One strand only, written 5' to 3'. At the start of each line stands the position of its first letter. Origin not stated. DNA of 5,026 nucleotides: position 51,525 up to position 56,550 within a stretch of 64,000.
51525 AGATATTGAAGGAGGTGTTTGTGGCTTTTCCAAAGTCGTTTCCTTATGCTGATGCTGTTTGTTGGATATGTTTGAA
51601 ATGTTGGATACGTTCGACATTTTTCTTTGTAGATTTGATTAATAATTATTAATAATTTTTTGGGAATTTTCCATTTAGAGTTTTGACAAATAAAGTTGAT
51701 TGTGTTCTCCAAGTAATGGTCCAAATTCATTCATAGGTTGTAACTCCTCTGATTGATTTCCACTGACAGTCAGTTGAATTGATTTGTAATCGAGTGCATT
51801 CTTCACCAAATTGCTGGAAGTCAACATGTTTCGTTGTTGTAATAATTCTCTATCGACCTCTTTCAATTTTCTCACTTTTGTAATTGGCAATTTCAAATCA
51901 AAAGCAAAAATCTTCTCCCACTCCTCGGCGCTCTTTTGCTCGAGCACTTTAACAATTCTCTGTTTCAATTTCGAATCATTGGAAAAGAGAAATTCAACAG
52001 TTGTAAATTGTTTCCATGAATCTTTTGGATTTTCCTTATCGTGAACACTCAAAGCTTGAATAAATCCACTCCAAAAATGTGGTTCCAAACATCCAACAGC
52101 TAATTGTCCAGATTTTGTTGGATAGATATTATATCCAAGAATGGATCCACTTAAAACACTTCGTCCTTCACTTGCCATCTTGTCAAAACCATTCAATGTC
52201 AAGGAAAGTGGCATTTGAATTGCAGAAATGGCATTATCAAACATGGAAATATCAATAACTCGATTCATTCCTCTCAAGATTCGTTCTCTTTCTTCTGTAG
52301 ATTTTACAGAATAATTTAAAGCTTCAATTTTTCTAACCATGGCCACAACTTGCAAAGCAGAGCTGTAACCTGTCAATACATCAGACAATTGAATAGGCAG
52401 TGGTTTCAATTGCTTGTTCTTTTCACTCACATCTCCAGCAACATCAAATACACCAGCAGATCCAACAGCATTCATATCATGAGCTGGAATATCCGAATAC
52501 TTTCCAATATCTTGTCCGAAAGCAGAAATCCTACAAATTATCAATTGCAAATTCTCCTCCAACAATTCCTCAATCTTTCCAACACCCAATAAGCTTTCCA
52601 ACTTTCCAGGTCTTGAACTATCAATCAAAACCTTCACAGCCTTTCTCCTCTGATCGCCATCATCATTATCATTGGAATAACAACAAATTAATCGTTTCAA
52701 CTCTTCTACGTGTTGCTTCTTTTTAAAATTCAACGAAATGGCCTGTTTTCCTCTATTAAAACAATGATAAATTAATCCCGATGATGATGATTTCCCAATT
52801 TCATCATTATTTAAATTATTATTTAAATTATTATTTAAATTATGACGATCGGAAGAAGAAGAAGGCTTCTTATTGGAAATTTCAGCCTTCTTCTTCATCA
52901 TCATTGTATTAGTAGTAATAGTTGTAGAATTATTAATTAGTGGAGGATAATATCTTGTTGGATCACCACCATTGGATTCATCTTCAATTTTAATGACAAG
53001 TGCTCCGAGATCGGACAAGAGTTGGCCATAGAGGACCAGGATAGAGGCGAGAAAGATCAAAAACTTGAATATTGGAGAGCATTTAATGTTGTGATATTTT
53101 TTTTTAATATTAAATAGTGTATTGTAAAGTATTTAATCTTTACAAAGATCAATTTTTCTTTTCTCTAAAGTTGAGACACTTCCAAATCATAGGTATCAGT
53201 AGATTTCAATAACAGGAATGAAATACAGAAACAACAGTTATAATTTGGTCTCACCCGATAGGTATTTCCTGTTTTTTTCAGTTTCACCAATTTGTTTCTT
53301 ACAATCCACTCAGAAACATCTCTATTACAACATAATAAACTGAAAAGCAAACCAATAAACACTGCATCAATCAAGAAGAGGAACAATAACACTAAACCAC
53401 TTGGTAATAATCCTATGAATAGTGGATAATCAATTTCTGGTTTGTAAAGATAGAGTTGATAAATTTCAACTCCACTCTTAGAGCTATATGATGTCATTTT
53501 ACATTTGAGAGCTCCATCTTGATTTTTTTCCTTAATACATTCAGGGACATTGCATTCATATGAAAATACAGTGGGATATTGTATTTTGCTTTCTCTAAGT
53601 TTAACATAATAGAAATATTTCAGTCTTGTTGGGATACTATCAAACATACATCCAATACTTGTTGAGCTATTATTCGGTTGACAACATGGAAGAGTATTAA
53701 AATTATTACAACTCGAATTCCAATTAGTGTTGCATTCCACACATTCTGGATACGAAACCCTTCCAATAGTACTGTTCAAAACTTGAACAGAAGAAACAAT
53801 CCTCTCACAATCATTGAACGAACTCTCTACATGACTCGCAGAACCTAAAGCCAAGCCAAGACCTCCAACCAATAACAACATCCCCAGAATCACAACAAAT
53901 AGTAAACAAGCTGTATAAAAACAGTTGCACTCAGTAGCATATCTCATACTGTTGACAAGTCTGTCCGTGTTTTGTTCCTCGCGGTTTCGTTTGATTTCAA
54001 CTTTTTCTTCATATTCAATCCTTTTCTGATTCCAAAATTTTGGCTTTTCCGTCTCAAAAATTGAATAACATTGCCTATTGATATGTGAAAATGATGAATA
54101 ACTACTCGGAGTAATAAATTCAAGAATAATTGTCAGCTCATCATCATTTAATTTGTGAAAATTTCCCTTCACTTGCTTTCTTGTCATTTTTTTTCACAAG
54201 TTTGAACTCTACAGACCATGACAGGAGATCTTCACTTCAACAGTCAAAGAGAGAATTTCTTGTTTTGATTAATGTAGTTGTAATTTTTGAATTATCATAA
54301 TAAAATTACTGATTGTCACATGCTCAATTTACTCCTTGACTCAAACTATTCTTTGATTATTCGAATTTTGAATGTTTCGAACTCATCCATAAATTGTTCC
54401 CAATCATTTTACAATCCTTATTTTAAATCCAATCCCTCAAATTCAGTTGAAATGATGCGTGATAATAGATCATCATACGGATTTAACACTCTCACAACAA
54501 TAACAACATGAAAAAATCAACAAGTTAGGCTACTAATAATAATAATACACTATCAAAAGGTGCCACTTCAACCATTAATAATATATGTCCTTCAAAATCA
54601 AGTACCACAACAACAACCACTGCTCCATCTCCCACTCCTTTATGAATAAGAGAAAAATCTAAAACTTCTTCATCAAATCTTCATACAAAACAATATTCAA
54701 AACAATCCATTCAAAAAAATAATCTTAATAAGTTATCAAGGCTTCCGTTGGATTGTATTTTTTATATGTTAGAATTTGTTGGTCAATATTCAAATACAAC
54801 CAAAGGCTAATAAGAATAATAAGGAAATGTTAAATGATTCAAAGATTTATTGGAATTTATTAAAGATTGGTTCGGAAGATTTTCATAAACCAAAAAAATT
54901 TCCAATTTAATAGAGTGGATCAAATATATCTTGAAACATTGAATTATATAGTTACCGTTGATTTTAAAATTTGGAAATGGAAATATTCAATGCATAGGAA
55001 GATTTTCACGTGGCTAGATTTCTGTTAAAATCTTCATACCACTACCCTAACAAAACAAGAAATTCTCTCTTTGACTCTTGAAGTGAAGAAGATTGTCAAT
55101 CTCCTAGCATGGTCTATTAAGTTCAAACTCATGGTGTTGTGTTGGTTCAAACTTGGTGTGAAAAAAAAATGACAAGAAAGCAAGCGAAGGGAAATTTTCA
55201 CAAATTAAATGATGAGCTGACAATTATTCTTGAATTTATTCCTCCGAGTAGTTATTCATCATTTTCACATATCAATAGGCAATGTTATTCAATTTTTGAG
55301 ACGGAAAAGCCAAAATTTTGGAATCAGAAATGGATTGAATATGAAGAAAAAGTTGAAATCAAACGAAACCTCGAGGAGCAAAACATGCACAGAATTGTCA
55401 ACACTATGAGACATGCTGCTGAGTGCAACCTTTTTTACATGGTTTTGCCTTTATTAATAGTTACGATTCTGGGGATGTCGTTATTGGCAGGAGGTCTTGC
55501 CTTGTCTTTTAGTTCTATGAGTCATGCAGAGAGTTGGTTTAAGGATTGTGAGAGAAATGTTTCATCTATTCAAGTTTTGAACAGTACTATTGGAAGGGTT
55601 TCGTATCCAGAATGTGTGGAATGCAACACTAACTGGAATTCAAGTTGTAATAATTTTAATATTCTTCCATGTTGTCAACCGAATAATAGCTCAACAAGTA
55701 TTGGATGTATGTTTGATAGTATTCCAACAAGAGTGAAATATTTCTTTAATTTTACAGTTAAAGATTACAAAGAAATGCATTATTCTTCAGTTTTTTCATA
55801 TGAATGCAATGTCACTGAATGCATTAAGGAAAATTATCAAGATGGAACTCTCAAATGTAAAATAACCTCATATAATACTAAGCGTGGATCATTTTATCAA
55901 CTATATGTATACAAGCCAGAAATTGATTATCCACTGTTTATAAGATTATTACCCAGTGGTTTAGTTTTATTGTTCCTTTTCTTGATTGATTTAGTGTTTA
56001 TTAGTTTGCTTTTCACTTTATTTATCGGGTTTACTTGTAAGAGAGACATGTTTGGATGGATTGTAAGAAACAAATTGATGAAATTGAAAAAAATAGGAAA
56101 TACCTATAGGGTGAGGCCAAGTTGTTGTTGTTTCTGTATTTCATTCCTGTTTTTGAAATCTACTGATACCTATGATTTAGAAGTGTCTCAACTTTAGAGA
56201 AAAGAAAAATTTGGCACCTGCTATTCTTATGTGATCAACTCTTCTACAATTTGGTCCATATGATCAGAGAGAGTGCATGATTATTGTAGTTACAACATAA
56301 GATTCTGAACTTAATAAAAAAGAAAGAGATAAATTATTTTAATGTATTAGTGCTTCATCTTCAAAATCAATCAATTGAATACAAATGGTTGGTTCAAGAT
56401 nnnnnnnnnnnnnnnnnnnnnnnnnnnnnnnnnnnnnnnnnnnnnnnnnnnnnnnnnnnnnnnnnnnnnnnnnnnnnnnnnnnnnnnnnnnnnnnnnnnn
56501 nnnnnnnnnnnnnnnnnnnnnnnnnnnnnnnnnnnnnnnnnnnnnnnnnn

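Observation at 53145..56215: Head-to-head inverted duplication of a Cys-rich two-TM protein gene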

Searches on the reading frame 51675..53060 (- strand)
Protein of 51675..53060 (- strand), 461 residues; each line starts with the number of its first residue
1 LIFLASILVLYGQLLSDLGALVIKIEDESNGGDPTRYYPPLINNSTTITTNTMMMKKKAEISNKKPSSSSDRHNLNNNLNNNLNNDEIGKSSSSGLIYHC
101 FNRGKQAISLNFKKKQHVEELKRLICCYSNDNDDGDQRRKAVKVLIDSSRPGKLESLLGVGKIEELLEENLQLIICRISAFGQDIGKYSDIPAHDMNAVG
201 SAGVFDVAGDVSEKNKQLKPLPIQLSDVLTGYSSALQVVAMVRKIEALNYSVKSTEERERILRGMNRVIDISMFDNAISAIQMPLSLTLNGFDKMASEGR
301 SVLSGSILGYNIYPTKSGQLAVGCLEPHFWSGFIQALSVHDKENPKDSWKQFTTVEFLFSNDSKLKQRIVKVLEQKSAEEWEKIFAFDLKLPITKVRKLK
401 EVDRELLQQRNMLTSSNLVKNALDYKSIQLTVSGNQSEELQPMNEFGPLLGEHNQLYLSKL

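Call 6: search_protein_families(library=pfam, proteins=[window:51675-53060:-], max_evalue=1)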
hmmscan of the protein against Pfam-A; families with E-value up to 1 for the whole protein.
window:51675-53060:- (461 aa): 2 families
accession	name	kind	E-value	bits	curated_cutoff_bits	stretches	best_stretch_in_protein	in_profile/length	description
PF02515.22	CoA_transf_3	-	1.2e-42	146.8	23.3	2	93-454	50-366/366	CoA-transferase family III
PF04983.23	RNA_pol_Rpb1_3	-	0.33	11.3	28.9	1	44-109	62-135/162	RNA polymerase Rpb1, domain 3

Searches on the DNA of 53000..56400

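Call 41: search_rna_families(source=window, start=53000, end=56400, threshold=evalue, max_evalue=1)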
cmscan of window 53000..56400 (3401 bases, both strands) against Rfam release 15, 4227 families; matches with E-value up to 1: 0.
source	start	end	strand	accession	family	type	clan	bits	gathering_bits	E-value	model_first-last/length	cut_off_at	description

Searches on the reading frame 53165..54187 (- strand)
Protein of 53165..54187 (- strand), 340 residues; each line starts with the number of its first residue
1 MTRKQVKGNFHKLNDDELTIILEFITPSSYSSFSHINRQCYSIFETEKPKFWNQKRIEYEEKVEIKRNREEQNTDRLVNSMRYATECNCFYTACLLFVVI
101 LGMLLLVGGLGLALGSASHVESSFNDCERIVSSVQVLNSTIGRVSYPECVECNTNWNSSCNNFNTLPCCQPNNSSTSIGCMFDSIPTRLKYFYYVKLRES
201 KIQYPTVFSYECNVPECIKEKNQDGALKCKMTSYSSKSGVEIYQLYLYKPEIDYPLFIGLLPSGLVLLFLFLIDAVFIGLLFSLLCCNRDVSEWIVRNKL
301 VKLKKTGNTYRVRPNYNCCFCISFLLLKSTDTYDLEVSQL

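Call 6: search_protein_families(library=pfam, proteins=[window:53165-54187:-], max_evalue=1)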
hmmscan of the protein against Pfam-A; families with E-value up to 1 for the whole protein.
window:53165-54187:- (340 aa): 2 families
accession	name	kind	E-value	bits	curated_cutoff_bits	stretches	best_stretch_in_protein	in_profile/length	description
PF00646.38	F-box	-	0.014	15.8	20.5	1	11-51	2-42/43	F-box domain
PF20682.3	Hanta_Gc_C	-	0.027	14.6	28.5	1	222-290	158-226/229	Hantavirus glycoprotein Gc, C-terminal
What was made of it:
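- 54035..54160 (-): F-box-like module of copy A (residues 10-51). Pfam PF00646: E = 0.014, 15.8 bits, model positions 2-42 of 43, below the cut-off of 20.5 (call 6).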

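Call 7: find_homologous_proteins(query=window:53165-54187:-, max_evalue=0.001)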
Query window:53165-54187:- (340 aa): 1 proteins with E <= 0.001 among 5219 candidates.
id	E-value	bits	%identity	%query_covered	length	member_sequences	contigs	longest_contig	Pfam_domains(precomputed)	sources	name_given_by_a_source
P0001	4.1e-168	577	78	100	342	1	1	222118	-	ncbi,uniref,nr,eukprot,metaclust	ncbi:hypothetical protein NAEGRDRAFT_74843 [Naegleria gruberi]|uniref:Uncharacterized protein n=1 Ta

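Call 17: find_encoding_contigs(protein=P0001, flank=10000, max_places=6)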
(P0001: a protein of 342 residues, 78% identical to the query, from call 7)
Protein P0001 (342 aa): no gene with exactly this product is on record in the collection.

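Call 18: list_cluster_members(proteins=[window:53165-54187:-, P0001])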
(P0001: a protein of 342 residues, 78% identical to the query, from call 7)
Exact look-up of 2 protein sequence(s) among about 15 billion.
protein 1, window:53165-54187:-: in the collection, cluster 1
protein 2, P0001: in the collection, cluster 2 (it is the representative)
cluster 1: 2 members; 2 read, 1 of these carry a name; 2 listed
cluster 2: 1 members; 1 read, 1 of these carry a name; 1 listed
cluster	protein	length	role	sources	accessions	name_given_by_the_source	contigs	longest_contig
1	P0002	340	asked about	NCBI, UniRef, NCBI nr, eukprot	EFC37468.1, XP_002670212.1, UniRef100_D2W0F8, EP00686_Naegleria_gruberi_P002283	hypothetical protein NAEGRDRAFT_74842 [Naegleria gruberi] | F-box domain-containing protein n=1 Tax=Naegleria gruberi TaxID=5762 RepID=D2W0F8_NAEGR | uncharacterized protein NAEGRDRAFT_74842 [Naegleria gruberi]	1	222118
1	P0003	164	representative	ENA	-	-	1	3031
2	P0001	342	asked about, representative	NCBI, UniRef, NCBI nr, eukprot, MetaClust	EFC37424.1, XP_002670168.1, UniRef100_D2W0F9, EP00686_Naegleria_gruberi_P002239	hypothetical protein NAEGRDRAFT_74843 [Naegleria gruberi] | Uncharacterized protein n=1 Tax=Naegleria gruberi TaxID=5762 RepID=D2W0F9_NAEGR | uncharacterized protein NAEGRDRAFT_74843 [Naegleria gruberi]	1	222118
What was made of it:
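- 53165..54187 (-): CDS of copy A, 340 aa. This is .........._74842 (XP_002670212.1, UniProt D2W0F8, named 'F-box domain-containing protein'). Exact-sequence look-up (call 18).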

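Call 20: predict_structure(alignment_id=A2)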
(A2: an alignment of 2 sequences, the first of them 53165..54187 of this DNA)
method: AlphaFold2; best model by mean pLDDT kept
length: 340 residues; sequences in the alignment: 2
mean_pLDDT: 39.9   pTM: 0.25
mean pLDDT of the five models: 39.9, 38.2, 36.1, 33.6, 30.0
residues with pLDDT >= 90: 0; 70-90: 4; 50-70: 74; < 50: 262
segments of 3 or more residues with pLDDT < 50: 1-45, 77-82, 113-263, 285-340
pLDDT, mean of each block of 10 residues (from residue 1): 32 35 37 41 47 63 64 51 53 65 65 43 28 27 28 39 35 33 29 31 28 30 31 33 33 33 53 61 48 37 30 28 32 30
secondary structure, 60 per line:
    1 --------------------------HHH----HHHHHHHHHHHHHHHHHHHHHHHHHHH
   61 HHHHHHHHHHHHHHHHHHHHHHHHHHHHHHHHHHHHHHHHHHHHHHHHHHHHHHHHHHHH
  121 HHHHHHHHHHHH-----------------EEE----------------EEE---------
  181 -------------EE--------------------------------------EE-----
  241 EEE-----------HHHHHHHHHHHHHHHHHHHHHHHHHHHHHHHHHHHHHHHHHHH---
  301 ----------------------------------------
elements in order: H34-132 E150-152 E169-171 E241-243 H255-297
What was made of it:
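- Tried and rejected: The full-length AF2 model had pLDDT 39.9 and was unusable, so it was not sent to fold search (call 20).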

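Call 21: find_encoding_contigs(protein=P0003, flank=10000)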
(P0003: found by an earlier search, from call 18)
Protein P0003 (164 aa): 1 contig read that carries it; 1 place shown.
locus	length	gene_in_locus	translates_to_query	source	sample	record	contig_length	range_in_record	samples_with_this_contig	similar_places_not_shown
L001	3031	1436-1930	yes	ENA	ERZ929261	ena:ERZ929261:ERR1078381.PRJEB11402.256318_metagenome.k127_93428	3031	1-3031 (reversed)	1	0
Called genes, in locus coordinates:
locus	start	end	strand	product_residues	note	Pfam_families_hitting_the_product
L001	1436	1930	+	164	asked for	-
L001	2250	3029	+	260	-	?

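Call 22: search_protein_representatives(alignment_id=A2)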
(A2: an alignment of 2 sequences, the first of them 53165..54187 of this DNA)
Query: 2 sequences, 345 profile positions. Proteins with E-value up to 0.001 (for the whole library): 2; up to 1e-10: 1; up to 1e-30: 1. The best 2 are listed.
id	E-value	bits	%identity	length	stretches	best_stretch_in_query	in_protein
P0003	6.1e-98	344.8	-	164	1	102-265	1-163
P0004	4.4e-05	39.5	-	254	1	10-50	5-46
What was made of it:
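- Closest known: Arabidopsis CFB. Different: No sequence similarity was detected: the exhaustive search returned only Naegleria-like proteins (call 22).
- Tried and rejected: An exhaustive HMMER profile search of 1.84 billion representatives returned only P0003 (a fragment of the L001 orthologue) and P0004 (call 22).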

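Call 27: find_homologous_proteins(query=P0004, max_evalue=0.01)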
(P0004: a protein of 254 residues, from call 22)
Query P0004 (254 aa): 1 proteins with E <= 0.01 among 588 candidates.
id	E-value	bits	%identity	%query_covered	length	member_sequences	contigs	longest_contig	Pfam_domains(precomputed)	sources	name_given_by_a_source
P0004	7.1e-167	572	100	100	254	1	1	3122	-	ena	-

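Call 29: find_encoding_contigs(protein=P0004, flank=10000)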
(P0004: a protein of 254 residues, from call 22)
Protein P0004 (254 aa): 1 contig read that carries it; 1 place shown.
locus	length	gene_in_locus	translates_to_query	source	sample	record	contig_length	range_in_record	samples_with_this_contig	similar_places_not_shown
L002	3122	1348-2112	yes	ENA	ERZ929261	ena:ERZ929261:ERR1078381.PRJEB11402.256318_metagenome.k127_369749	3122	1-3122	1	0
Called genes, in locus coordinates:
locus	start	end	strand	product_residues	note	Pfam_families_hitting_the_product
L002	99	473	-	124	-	PF00071:Ras, PF08477:Roc (faint)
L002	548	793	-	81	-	PF00071:Ras, PF08477:Roc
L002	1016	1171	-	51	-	-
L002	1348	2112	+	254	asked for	-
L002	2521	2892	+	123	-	-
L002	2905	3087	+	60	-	-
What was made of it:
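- Closest known: P0004, a 254-aa protein from metagenome ERZ929261. Different: It sits at a different locus, next to Ras-family GTPase genes (call 29).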

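Call 34: search_protein_families(library=pfam, proteins=[P0004], max_evalue=0.1)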
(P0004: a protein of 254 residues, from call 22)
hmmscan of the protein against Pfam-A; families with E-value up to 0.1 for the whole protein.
P0004 (254 aa): 2 families
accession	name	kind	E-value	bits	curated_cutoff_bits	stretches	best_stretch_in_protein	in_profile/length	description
PF00646.38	F-box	-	0.001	19.3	20.5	1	7-47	3-43/43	F-box domain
PF06024.17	Orf78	-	0.045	14.5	29.4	1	43-96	40-93/101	Orf78 (ac78)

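Call 50: find_related_loci(query=A2, collection=metagenome_contigs, flank=5000)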
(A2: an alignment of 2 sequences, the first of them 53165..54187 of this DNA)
Query A2 (340 aa) in metagenome_contigs; peptide patterns used: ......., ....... (x = any residue, [..] = any of these).
600 stretches matched a pattern, but none encodes a relative of the query by tblastn (E <= 1e-3).

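Call 66: find_related_loci(query=A2, collection=viral_contigs, flank=3000)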
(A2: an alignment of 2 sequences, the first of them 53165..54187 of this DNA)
Query A2 (340 aa) in viral_contigs; peptide patterns used: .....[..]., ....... (x = any residue, [..] = any of these).
144 stretches matched a pattern, but none encodes a relative of the query by tblastn (E <= 1e-3).
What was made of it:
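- There are no detectable homologues outside Naegleria-like DNA (calls 7, 22, 27, 50, 66).
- Tried and rejected: Scans of JGI metagenome contigs and of viral contigs found no relatives (calls 50, 66).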

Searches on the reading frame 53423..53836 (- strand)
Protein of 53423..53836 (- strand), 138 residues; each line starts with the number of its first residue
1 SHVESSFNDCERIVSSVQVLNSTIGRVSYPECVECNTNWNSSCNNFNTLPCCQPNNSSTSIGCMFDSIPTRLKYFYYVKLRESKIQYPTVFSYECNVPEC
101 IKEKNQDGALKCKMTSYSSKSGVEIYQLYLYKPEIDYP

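Call 67: search_solved_structures(query=window:53423-53836:-, max_evalue=10)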
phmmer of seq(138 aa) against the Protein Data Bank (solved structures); distinct sequences matched with E-value up to 10: 0.
